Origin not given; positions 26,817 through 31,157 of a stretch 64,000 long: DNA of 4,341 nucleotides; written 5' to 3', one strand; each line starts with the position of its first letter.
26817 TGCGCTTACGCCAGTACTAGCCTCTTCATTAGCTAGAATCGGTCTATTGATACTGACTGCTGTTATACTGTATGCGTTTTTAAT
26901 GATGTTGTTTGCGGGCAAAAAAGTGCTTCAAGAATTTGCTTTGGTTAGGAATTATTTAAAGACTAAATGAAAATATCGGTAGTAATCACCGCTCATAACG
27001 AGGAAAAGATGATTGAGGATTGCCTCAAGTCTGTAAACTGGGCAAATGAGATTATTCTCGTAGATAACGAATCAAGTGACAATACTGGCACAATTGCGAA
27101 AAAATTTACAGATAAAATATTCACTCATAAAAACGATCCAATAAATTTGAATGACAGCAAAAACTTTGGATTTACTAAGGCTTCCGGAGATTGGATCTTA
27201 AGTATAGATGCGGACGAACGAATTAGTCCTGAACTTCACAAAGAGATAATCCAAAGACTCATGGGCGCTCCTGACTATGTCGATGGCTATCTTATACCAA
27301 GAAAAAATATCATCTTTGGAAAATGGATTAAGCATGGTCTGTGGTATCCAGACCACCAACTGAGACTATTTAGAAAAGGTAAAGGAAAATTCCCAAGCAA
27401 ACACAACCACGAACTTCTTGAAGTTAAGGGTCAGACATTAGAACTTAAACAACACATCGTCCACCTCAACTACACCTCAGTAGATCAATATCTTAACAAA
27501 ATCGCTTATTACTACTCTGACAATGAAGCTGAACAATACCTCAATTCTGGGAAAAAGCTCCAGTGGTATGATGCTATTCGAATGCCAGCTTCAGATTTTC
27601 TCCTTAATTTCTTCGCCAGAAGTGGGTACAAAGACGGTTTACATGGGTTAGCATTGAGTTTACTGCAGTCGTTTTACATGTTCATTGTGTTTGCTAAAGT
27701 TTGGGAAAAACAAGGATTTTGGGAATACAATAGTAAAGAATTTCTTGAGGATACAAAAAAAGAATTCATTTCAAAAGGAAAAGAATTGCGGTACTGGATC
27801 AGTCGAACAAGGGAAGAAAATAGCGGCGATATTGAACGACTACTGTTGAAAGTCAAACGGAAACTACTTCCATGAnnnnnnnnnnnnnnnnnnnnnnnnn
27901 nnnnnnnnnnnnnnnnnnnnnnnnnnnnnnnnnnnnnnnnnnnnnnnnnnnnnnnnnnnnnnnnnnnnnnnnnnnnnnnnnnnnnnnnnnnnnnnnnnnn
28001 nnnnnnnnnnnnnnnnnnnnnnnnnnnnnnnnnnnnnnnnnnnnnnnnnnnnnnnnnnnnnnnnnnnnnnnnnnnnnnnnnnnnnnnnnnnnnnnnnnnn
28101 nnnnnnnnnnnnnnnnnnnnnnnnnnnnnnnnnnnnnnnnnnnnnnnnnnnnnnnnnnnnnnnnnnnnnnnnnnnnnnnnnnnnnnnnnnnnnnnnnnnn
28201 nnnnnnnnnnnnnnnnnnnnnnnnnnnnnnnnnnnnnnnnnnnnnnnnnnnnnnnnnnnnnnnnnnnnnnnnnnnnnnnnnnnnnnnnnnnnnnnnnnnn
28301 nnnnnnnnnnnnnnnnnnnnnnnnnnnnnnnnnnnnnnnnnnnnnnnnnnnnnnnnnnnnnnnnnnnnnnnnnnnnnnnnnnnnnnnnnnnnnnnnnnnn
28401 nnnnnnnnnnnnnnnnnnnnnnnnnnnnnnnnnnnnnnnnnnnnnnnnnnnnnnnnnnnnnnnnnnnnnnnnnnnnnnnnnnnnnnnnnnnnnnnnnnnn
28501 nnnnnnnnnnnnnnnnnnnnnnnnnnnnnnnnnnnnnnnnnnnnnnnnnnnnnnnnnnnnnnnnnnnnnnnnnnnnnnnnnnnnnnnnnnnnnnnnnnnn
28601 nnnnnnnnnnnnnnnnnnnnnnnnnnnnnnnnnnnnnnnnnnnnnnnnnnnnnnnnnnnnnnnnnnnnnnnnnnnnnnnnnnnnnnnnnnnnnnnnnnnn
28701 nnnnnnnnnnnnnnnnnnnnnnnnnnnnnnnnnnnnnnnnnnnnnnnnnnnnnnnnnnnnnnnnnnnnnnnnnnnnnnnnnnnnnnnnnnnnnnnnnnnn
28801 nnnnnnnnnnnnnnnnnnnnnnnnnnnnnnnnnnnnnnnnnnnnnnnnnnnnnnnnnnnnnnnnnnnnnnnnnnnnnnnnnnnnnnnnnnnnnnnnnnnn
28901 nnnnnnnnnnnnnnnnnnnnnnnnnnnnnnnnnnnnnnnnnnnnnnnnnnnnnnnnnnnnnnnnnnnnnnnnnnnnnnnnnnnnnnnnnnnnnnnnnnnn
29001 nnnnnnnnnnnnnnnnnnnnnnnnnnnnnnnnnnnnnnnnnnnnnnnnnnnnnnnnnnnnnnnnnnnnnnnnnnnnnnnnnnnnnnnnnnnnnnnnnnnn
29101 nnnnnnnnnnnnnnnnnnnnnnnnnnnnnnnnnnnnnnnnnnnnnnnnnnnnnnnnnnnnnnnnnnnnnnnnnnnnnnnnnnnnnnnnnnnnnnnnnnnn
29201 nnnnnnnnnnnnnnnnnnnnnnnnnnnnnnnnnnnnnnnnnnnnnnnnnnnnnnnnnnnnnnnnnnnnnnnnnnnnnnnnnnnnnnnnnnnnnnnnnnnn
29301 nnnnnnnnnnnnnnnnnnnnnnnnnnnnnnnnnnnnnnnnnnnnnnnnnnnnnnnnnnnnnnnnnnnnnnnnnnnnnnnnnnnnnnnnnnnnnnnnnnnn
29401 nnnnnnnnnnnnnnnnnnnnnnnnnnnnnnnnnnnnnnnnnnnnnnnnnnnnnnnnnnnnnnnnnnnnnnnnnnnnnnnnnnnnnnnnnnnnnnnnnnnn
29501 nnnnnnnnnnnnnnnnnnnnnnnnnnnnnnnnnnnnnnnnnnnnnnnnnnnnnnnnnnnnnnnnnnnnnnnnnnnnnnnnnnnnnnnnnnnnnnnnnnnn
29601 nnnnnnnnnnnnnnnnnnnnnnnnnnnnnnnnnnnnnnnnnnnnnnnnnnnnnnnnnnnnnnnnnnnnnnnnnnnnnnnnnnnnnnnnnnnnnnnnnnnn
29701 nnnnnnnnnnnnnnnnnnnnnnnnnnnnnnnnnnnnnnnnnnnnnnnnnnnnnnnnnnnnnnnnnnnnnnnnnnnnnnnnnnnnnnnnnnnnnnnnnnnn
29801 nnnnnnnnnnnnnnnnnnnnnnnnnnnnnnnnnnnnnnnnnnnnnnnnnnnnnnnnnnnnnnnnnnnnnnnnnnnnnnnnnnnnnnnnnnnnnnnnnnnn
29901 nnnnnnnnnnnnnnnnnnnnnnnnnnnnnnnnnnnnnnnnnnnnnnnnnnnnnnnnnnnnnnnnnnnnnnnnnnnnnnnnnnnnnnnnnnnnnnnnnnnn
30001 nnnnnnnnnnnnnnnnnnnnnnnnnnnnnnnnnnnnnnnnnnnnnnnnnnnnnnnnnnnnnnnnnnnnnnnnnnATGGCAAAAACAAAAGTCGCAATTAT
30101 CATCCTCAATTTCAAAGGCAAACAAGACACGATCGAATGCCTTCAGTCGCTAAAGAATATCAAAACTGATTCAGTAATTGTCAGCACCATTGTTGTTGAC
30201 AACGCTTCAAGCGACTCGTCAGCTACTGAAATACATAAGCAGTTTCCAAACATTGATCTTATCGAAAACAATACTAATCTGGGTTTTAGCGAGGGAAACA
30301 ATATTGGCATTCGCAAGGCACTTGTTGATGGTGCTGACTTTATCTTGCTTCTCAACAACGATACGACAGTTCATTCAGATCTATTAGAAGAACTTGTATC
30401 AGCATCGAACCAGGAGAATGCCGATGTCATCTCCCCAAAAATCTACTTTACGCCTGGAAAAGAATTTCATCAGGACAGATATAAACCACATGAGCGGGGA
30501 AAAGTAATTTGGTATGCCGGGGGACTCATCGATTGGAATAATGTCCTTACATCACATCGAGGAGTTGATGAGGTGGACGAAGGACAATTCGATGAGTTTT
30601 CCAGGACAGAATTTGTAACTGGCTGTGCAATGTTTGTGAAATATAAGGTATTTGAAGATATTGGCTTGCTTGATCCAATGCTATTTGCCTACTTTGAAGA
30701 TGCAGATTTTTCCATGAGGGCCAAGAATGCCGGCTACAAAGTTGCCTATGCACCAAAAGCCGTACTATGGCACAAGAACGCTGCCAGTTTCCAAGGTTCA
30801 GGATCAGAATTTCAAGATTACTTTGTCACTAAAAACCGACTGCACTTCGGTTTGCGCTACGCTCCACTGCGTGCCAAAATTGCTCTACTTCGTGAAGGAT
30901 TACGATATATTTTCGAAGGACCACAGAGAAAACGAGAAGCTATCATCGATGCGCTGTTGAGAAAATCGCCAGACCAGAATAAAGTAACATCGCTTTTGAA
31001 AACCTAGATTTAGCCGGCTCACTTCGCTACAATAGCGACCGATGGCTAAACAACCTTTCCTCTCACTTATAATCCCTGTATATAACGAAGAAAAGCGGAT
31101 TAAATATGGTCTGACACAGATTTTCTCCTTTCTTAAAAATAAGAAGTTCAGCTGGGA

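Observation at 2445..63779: Hyper-expanded lipid-carrier-dependent glycosylation island: ~25 GT-C-like transferases plus ~6 polyprenyl-P-sugar synthases on one strand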

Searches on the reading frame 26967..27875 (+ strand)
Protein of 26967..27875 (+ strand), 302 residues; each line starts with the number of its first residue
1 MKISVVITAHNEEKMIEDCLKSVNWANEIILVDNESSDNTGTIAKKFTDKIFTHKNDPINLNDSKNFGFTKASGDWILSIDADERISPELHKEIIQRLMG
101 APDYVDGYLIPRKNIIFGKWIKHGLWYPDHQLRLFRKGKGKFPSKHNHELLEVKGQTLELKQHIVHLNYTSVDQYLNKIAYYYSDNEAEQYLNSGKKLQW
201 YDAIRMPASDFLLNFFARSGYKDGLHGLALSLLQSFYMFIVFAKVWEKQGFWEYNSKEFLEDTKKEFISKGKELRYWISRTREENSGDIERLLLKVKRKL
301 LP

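Call 4: search_protein_families(library=pfam, proteins=[window:26967-27875:+], max_evalue=0.01)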
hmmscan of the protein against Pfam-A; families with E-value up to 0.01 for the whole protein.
window:26967-27875:+ (302 aa): 3 families
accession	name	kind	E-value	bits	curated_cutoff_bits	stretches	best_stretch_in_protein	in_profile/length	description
PF00535.33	Glycos_transf_2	-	4.6e-21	75.9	23.3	1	4-141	1-148/168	Glycosyl transferase family 2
PF10111.15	Glyco_tranf_2_2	-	3.1e-05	24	27.3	1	4-94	1-102/276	Glycosyltransferase like family 2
PF13704.12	Glyco_tranf_2_4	-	9.7e-05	23.2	27.5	1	11-84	2-82/98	Glycosyl transferase family 2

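Call 16: search_protein_families(library=ncbifam, proteins=[window:26967-27875:+], max_evalue=0.001)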
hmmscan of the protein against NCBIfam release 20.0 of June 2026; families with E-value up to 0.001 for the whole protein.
window:26967-27875:+ (302 aa): 14 families
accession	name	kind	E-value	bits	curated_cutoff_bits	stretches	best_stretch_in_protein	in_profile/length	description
TIGR04283.1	glyco_like_mftF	equivalog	6.2e-11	42.3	182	1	3-103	1-101/221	TIGR04283 family arsenosugar biosynthesis glycosyltransferase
NF007482.0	PRK10073.1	equivalog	3.3e-10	39.5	423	1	2-96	7-108/334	glycosyltransferase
TIGR04195.1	S_glycosyl_SunS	equivalog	3.3e-07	29.5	350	1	3-89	59-146/421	SunS family peptide S-glycosyltransferase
TIGR03937.1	PgaC_IcaA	equivalog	6.1e-07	28.7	422.3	1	2-104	46-156/407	poly-beta-1,6-N-acetyl-D-glucosamine synthase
NF050050.1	ProtGlycPglI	equivalog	1.2e-06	28.2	500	1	2-101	3-111/306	GalNAc(5)-diNAcBac-PP-undecaprenol beta-1,3-glucosyltransferase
NF045692.1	OglycostaseCruG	equivalog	7.7e-06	25.1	600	1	2-97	42-151/386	2'-O-glycosyltransferase CruG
TIGR03111.1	glyc2_xrt_Gpos1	hypoth_equivalog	1.2e-05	24.3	363.95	1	2-113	50-173/439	TIGR03111 family XrtG-associated glycosyltransferase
NF010496.0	PRK13915.1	equivalog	1.5e-05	24.3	262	1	2-99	32-143/307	glucosyl-3-phosphoglycerate synthase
NF047588.1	GlcsyltransPgfSStrep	equivalog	2.5e-05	23.6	500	1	1-105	1-117/308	glycosyltransferase PgfS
NF038299.1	EPS_HpsN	equivalog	2.7e-05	23.3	425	1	2-97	2-105/317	hormogonium polysaccharide biosynthesis glycosyltransferase HpsN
NF007986.1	PRK10714.1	equivalog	8.9e-05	21.6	529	1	2-103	7-120/316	undecaprenyl-phosphate 4-deoxy-4-formamido-L-arabinose transferase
TIGR03469.1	HpnB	hypoth_equivalog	0.00017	20.7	379.25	1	2-51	45-99/386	hopene-associated glycosyltransferase HpnB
NF047683.1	TeichurnBiosyTuaG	equivalog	0.00024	20.8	400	1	2-92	7-105/252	teichuronic acid biosynthesis protein TuaG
NF053739.1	GlytfEpsEBac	equivalog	0.00045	19.3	450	1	2-84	2-93/265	glycosyltransferase EpsE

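Call 42: search_solved_structures(query=A4, max_evalue=0.001)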
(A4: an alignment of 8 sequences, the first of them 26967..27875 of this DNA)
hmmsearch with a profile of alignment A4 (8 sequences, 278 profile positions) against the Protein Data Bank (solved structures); distinct sequences matched with E-value up to 0.001: 35.
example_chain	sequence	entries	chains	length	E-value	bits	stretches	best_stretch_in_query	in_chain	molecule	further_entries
22ao_A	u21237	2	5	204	1.9e-30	109.4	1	4-178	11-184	GmaR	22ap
7msk_A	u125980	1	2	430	7.8e-15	58.2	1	4-85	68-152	Glyco_trans_2-like domain-containing protein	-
7msp_A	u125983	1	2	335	1.9e-14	56.9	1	4-151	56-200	SPbeta prophage-derived glycosyltransferase SunS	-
7msn_A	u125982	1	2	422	5.6e-14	55.4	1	4-150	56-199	SPbeta prophage-derived glycosyltransferase SunS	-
5tze_C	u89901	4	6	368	4e-13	52.6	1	1-102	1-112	Glycosyl transferase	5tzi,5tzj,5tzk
5tz8_A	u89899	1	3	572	8.3e-13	51.5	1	1-102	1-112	Glycosyl transferase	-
6p61_A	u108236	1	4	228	2.7e-12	49.8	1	3-102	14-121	Glycosyltransferase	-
3bcv_A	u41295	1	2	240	3.4e-11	46.3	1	3-102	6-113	Putative glycosyltransferase protein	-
5hea_A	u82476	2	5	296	5.9e-11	45.5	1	4-101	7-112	Putative glycosyltransferase (GalT1)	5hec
5mlz_A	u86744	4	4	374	4e-10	42.7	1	1-98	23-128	Dolichol monophosphate mannose synthase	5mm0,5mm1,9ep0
2z87_A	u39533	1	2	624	6.2e-10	42.1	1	4-89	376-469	Chondroitin synthase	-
2z86_A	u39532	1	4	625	6.2e-10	42.1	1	4-89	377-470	Chondroitin synthase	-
8vh7_A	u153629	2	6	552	4.6e-09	39.3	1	4-102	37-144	Heparosan synthase B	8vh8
8viw_A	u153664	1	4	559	4.7e-09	39.2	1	4-102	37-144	Heparosan synthase B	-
9omj_A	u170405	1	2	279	7.8e-08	35.2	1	4-91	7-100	Glycosyltransferase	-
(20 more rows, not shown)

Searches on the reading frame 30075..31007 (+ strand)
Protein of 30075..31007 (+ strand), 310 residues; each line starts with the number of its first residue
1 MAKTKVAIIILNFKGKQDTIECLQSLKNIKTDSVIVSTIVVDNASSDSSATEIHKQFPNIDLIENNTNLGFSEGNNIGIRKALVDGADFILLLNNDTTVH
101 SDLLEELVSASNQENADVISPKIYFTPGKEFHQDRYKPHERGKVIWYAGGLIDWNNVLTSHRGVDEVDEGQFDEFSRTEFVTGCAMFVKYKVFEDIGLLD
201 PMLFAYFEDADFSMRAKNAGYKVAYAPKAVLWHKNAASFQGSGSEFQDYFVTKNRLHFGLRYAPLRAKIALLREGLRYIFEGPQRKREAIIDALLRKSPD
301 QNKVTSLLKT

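Call 5: search_protein_families(library=pfam, proteins=[window:30075-31007:+], max_evalue=0.01)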
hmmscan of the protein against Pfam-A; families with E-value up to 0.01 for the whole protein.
window:30075-31007:+ (310 aa): 4 families
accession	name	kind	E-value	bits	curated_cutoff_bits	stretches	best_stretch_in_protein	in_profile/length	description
PF00535.33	Glycos_transf_2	-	2.5e-16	60.5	23.3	1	8-194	2-165/168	Glycosyl transferase family 2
PF13641.12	Glyco_tranf_2_3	-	6.1e-15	56.3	27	1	6-241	3-219/230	Glycosyltransferase like family 2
PF13632.12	Glyco_trans_2_3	-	1.8e-10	41.4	27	1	171-234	62-124/198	Glycosyl transferase family group 2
PF13506.12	Glyco_transf_21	-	1e-05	25.6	21.7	1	174-235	95-156/174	Glycosyl transferase family 21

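Call 16: search_protein_families(library=ncbifam, proteins=[window:30075-31007:+], max_evalue=0.001)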
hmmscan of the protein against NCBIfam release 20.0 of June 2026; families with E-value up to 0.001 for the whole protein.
window:30075-31007:+ (310 aa): 9 families
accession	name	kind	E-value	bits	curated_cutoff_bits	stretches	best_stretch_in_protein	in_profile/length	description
TIGR01556.1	rhamnosyltran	subfamily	1.3e-18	67.2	200.55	1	35-234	21-201/281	rhamnosyltransferase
TIGR03965.1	mycofact_glyco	equivalog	2.2e-13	49.9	280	2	170-239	218-286/467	mycofactocin biosynthesis glycosyltransferase MftF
NF050113.1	gal_furan_GlfT1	equivalog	1.5e-09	37.6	330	1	23-123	15-117/290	galactofuranosyltransferase GlfT1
NF041875.1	EPS_EpsD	equivalog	2.2e-09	37.2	370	1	21-239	16-213/325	exopolysaccharide biosynthesis glycosyltransferase EpsD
NF007482.0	PRK10073.1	equivalog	5.8e-09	35.4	423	1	3-121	5-120/334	glycosyltransferase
TIGR04283.1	glyco_like_mftF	equivalog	1.4e-06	28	182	0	7-117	2-103/221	TIGR04283 family arsenosugar biosynthesis glycosyltransferase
TIGR03937.1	PgaC_IcaA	equivalog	1.3e-05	24.3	422.3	0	4-112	45-151/407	poly-beta-1,6-N-acetyl-D-glucosamine synthase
TIGR03111.1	glyc2_xrt_Gpos1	hypoth_equivalog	1.4e-05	24.1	363.95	1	5-113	50-158/439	TIGR03111 family XrtG-associated glycosyltransferase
NF038299.1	EPS_HpsN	equivalog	6.4e-05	22.1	425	0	182-235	166-222/317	hormogonium polysaccharide biosynthesis glycosyltransferase HpsN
